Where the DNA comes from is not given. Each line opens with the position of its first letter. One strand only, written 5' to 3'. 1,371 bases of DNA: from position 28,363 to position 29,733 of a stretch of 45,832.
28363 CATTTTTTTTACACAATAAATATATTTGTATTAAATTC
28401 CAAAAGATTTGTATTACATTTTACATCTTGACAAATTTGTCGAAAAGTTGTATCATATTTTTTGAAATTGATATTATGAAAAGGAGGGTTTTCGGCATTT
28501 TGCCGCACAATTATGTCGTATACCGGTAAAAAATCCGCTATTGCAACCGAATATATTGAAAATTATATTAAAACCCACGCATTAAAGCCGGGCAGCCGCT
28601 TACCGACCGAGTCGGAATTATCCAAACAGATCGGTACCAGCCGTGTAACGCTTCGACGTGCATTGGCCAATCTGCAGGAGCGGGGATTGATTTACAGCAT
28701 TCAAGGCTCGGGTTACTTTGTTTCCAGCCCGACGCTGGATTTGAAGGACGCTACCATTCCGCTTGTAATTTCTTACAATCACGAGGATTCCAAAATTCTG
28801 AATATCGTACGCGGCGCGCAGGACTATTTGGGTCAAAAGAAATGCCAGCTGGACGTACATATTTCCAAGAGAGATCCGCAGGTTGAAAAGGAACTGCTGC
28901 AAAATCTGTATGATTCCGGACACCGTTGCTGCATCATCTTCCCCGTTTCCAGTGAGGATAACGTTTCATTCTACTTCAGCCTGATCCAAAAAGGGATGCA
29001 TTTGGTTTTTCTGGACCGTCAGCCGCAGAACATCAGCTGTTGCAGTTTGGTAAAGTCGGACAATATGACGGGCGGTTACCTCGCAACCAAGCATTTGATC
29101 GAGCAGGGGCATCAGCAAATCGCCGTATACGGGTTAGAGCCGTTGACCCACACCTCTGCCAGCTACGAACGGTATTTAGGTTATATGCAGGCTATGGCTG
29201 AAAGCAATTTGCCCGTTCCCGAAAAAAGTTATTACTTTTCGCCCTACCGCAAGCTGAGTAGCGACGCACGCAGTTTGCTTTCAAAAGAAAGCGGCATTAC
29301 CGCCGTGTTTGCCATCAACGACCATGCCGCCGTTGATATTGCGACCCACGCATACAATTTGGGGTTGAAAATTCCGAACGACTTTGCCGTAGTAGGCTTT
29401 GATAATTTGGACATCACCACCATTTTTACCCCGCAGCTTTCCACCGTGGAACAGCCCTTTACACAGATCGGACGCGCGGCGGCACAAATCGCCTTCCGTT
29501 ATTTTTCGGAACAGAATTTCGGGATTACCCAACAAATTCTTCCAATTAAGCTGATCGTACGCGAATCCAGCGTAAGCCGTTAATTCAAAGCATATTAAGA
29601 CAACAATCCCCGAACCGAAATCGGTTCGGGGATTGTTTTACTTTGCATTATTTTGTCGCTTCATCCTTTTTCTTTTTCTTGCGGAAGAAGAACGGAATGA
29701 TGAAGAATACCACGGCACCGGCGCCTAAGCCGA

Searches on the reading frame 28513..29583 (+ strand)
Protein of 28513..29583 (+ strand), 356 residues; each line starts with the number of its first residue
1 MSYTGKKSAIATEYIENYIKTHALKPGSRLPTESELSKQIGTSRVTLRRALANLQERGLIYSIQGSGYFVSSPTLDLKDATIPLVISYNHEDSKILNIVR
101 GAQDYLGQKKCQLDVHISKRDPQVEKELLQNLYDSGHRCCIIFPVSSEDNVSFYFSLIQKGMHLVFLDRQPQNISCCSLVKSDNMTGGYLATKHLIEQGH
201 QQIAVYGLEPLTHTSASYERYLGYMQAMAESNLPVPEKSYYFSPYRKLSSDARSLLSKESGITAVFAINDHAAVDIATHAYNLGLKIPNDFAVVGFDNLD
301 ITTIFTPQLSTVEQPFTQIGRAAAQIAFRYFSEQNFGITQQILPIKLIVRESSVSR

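Call 9: search_protein_families(library=pfam, proteins=[window:28513-29583:+], max_evalue=0.01)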
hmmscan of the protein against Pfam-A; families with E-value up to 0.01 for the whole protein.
window:28513-29583:+ (356 aa): 8 families
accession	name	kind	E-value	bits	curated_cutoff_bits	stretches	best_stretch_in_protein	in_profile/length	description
PF13377.12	Peripla_BP_3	-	1.7e-29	103.5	26.5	1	193-353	2-167/167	Periplasmic binding protein-like domain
PF00532.27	Peripla_BP_1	-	5.1e-16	59.4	22.2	1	159-326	79-256/281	Periplasmic binding proteins and sugar binding domain of LacI family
PF00392.27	GntR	-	6.1e-16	58.3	27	1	12-70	6-64/64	Bacterial regulatory proteins, gntR family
PF13407.12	Peripla_BP_4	-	4.3e-12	46.6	35.1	1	98-329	16-252/258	Periplasmic binding protein domain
PF08279.18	HTH_11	-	1.2e-05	25.5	25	1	34-68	19-54/55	HTH domain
PF13545.12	HTH_Crp_2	-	1.5e-05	25.3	27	1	32-61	24-53/70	Crp-like helix-turn-helix domain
PF25213.1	HVO_A0261_N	-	6.7e-05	23.1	35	1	32-65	26-58/86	HVO_A0261 N-terminal domain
PF02082.26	Rrf2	-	8.3e-05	23.2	30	1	23-69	16-64/132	Iron-dependent Transcriptional regulator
